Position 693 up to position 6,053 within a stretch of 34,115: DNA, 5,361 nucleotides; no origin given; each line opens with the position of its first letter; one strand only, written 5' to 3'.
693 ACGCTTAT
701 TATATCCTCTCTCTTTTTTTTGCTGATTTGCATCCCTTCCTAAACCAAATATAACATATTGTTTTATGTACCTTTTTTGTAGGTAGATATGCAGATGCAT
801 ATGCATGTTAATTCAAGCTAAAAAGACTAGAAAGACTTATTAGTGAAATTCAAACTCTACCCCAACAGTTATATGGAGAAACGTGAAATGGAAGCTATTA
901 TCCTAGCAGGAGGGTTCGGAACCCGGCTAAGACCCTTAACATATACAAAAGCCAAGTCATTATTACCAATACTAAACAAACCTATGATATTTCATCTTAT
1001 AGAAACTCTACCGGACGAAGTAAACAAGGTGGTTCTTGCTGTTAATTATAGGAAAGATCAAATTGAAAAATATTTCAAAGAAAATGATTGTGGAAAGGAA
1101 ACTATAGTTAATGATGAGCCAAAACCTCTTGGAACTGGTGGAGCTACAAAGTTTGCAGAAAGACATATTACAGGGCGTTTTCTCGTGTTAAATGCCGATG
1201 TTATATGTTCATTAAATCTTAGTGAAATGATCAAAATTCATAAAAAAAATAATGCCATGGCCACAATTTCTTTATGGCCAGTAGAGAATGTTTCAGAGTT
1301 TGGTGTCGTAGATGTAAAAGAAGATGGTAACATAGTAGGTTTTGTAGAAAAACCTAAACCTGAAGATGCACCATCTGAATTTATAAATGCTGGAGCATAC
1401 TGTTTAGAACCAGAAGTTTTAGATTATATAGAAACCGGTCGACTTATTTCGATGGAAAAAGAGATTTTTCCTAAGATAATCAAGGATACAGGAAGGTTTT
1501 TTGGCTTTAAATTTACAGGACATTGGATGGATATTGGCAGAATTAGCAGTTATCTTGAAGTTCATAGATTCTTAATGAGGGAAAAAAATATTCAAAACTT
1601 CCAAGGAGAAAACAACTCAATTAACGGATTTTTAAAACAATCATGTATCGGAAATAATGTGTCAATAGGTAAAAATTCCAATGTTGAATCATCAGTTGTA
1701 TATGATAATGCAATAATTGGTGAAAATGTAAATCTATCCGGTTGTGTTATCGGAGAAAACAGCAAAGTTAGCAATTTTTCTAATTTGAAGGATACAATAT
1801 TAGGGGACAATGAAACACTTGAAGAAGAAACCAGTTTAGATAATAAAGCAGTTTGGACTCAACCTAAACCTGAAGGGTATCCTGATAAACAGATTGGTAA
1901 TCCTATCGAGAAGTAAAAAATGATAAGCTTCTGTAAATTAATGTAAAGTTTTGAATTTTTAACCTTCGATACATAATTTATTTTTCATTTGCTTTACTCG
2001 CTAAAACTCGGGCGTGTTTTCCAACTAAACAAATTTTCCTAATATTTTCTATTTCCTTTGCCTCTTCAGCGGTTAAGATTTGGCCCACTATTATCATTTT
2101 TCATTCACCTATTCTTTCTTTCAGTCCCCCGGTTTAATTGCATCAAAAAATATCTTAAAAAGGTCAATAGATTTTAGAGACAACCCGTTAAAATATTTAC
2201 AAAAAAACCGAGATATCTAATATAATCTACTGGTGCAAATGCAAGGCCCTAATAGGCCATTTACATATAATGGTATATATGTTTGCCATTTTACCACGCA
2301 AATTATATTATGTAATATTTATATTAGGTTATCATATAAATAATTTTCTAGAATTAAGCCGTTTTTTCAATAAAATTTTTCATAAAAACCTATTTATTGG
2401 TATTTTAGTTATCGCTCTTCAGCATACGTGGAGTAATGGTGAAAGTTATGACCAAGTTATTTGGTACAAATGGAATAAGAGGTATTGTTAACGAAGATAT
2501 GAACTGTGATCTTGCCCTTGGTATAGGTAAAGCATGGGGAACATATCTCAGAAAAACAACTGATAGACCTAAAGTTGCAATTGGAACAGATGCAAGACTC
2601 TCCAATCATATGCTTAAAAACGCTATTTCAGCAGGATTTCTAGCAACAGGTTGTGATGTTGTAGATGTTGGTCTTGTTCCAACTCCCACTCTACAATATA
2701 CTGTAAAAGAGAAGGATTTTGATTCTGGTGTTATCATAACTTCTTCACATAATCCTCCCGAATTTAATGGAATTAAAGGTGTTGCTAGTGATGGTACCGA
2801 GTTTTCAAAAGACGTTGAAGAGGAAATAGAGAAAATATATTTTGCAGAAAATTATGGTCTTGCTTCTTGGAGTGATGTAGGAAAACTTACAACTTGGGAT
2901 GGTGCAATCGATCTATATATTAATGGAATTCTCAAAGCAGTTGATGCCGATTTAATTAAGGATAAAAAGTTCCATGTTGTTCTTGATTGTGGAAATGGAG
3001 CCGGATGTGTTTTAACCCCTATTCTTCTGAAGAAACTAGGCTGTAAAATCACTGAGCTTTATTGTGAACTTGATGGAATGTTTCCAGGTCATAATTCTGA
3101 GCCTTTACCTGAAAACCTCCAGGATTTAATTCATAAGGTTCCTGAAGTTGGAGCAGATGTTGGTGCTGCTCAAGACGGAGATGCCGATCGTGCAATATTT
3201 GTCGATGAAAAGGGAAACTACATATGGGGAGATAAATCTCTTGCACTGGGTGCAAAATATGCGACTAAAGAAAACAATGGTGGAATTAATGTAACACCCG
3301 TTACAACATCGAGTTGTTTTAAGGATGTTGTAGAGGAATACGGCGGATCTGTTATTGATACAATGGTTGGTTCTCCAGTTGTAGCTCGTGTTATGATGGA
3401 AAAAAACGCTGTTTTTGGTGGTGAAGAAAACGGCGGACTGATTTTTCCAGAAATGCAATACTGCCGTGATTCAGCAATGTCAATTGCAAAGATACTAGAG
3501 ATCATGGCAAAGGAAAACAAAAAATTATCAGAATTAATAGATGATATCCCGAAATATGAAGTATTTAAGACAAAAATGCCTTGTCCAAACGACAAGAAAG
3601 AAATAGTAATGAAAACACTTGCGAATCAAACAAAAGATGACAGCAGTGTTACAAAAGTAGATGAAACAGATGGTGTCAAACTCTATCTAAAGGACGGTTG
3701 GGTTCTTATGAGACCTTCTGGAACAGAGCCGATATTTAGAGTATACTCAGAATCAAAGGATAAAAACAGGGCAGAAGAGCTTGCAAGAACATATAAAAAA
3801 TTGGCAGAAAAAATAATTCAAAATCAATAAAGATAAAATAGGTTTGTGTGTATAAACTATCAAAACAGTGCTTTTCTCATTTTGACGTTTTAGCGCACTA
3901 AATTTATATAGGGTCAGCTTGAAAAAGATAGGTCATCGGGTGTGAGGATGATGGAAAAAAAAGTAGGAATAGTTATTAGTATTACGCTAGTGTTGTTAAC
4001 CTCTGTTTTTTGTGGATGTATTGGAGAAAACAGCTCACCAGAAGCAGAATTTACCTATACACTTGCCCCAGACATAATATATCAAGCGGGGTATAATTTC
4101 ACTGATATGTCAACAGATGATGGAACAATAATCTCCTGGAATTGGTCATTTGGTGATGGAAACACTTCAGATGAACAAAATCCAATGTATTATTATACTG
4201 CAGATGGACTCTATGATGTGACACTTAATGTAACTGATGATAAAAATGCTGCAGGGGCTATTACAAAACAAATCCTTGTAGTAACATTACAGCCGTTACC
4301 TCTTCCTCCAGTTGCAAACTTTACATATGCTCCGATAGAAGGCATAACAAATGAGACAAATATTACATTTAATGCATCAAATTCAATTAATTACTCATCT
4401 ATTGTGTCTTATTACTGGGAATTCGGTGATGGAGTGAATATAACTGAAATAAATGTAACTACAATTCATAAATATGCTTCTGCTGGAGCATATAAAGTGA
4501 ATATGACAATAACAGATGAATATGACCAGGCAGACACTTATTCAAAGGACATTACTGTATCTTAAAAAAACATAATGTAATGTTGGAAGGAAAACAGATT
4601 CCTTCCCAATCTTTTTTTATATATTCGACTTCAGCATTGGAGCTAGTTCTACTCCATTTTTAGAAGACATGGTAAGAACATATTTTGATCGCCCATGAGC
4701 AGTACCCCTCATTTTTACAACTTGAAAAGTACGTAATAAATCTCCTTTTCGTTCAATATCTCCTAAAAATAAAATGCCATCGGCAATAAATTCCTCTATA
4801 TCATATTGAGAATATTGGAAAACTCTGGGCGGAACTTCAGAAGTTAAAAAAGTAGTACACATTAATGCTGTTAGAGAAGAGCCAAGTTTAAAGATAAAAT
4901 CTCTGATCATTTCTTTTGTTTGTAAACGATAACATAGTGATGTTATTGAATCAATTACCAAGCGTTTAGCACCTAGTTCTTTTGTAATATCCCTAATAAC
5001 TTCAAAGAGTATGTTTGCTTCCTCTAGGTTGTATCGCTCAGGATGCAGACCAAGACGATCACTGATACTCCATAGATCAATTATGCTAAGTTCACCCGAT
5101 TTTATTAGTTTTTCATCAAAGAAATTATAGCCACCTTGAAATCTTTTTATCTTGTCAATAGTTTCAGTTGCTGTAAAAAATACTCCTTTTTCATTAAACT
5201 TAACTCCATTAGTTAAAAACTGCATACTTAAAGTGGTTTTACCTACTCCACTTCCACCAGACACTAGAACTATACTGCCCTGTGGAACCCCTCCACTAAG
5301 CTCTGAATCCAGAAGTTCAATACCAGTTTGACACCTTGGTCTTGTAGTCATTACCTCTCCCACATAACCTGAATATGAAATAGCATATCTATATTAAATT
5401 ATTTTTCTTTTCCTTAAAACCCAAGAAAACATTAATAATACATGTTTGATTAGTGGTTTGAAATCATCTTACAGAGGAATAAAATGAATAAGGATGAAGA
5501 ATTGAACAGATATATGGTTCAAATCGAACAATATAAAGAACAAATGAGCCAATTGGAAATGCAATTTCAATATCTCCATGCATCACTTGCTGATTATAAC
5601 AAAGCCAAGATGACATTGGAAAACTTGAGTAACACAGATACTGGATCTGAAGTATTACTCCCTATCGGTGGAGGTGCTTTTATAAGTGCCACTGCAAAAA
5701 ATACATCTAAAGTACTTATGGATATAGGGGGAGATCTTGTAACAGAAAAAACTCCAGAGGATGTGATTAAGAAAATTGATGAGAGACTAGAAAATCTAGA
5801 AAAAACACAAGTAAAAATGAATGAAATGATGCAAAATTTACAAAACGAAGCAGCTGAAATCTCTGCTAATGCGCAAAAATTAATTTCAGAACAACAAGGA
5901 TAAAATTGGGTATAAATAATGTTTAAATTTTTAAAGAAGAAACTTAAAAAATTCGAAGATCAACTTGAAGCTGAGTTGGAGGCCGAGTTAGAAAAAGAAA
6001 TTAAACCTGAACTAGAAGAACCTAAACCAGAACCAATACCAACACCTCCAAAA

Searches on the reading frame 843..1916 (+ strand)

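Call 24: search_protein_families(library=pfam, proteins=[window:843-1916:+], max_evalue=0.001)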
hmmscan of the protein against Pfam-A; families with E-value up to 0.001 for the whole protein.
window:843-1916:+ (357 aa): 6 families
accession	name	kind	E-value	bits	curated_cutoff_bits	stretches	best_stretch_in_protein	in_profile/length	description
PF00483.29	NTP_transferase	-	1.2e-49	169.6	21.2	1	18-245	2-243/245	Nucleotidyl transferase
PF25084.1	LbH_EIF2B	-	3.8e-12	46.6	54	1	265-337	20-92/105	EIF2B subunit epsilon LbH domain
PF12804.13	NTP_transf_3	-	4.1e-09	37.2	27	1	18-122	1-98/160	MobA-like NTP transferase domain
PF00132.30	Hexapep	-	2.2e-06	27.5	27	0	288-315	6-34/36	Bacterial transferase hexapeptide (six repeats)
PF24894.1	Hexapep_GlmU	-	3.3e-06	27.6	23.3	1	263-311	31-79/104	GlmU-like, C-terminal hexapeptide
PF07959.18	Fucose_pyrophosphorylase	-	0.00049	19.6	34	0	252-313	275-334/418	Fucose pyrophosphorylase domain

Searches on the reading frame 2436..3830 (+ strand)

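Call 24: search_protein_families(library=pfam, proteins=[window:2436-3830:+], max_evalue=0.001)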
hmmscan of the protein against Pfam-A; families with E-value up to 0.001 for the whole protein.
window:2436-3830:+ (464 aa): 4 families
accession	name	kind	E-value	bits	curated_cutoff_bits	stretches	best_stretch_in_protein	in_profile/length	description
PF02878.22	PGM_PMM_I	-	1.6e-44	151.3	22.5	1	7-138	2-134/138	Phosphoglucomutase/phosphomannomutase, alpha/beta/alpha domain I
PF02879.22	PGM_PMM_II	-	1.1e-28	100.2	29.3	1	160-260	2-103/103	Phosphoglucomutase/phosphomannomutase, alpha/beta/alpha domain II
PF02880.22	PGM_PMM_III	-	8e-27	94.1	20.7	1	264-373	1-114/115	Phosphoglucomutase/phosphomannomutase, alpha/beta/alpha domain III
PF00408.26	PGM_PMM_IV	-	3.2e-11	43.6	23.1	1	399-450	12-62/68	Phosphoglucomutase/phosphomannomutase, C-terminal domain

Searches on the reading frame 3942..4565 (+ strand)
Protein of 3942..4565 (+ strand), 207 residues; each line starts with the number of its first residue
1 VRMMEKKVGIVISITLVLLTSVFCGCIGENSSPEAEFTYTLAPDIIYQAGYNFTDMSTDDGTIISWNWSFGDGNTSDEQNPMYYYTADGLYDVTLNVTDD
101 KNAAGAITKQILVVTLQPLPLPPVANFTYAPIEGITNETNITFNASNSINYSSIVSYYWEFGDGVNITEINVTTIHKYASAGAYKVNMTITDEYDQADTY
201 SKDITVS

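Call 24: search_protein_families(library=pfam, proteins=[window:3942-4565:+], max_evalue=0.001)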
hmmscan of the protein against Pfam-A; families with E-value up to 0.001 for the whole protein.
window:3942-4565:+ (207 aa): 3 families
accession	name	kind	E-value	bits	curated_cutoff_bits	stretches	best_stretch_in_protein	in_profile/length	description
PF18911.6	PKD_4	-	8.4e-31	106.3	27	2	32-109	3-79/85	PKD domain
PF00801.26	PKD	-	2e-23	82.6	23.5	2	51-109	17-77/80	PKD domain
PF22352.2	K319L-like_PKD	-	3.9e-06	27.2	27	0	135-206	7-84/84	K319L-like, PKD domain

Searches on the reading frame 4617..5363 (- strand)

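Call 24: search_protein_families(library=pfam, proteins=[window:4617-5363:-], max_evalue=0.001)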
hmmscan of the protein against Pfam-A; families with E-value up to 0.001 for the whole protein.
window:4617-5363:- (248 aa): 5 families
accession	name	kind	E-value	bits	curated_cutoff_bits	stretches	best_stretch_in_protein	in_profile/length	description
PF06745.19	ATPase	-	1.2e-51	175.7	26.6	1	11-242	1-228/231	KaiC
PF00154.27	RecA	-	0.0002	21.3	27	1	13-72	35-95/262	recA bacterial DNA recombination protein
PF13191.12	AAA_16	-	0.00046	21.2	32.6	1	25-66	18-57/167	AAA ATPase domain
PF01695.23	IstB_IS21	-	0.00051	20.1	24.1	1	32-126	95-182/238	IstB-like ATP binding protein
PF03796.21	DnaB_C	-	0.00096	19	27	0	12-92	3-84/255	DnaB-like helicase C terminal domain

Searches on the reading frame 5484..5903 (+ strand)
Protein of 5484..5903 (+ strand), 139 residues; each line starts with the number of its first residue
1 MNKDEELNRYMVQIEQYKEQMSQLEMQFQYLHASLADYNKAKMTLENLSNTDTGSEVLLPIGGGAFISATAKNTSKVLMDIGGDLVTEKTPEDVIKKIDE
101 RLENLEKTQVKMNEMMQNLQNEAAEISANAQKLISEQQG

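Call 24: search_protein_families(library=pfam, proteins=[window:5484-5903:+], max_evalue=0.001)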
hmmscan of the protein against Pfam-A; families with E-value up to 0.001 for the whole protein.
window:5484-5903:+ (139 aa): 2 families
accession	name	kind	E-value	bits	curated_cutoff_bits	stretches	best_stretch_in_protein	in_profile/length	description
PF02996.22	Prefoldin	-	3e-25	88.9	23.2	1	17-133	1-117/120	Prefoldin subunit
PF01920.25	Prefoldin_2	-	0.0001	22.7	27.6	0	74-136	44-105/106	Prefoldin subunit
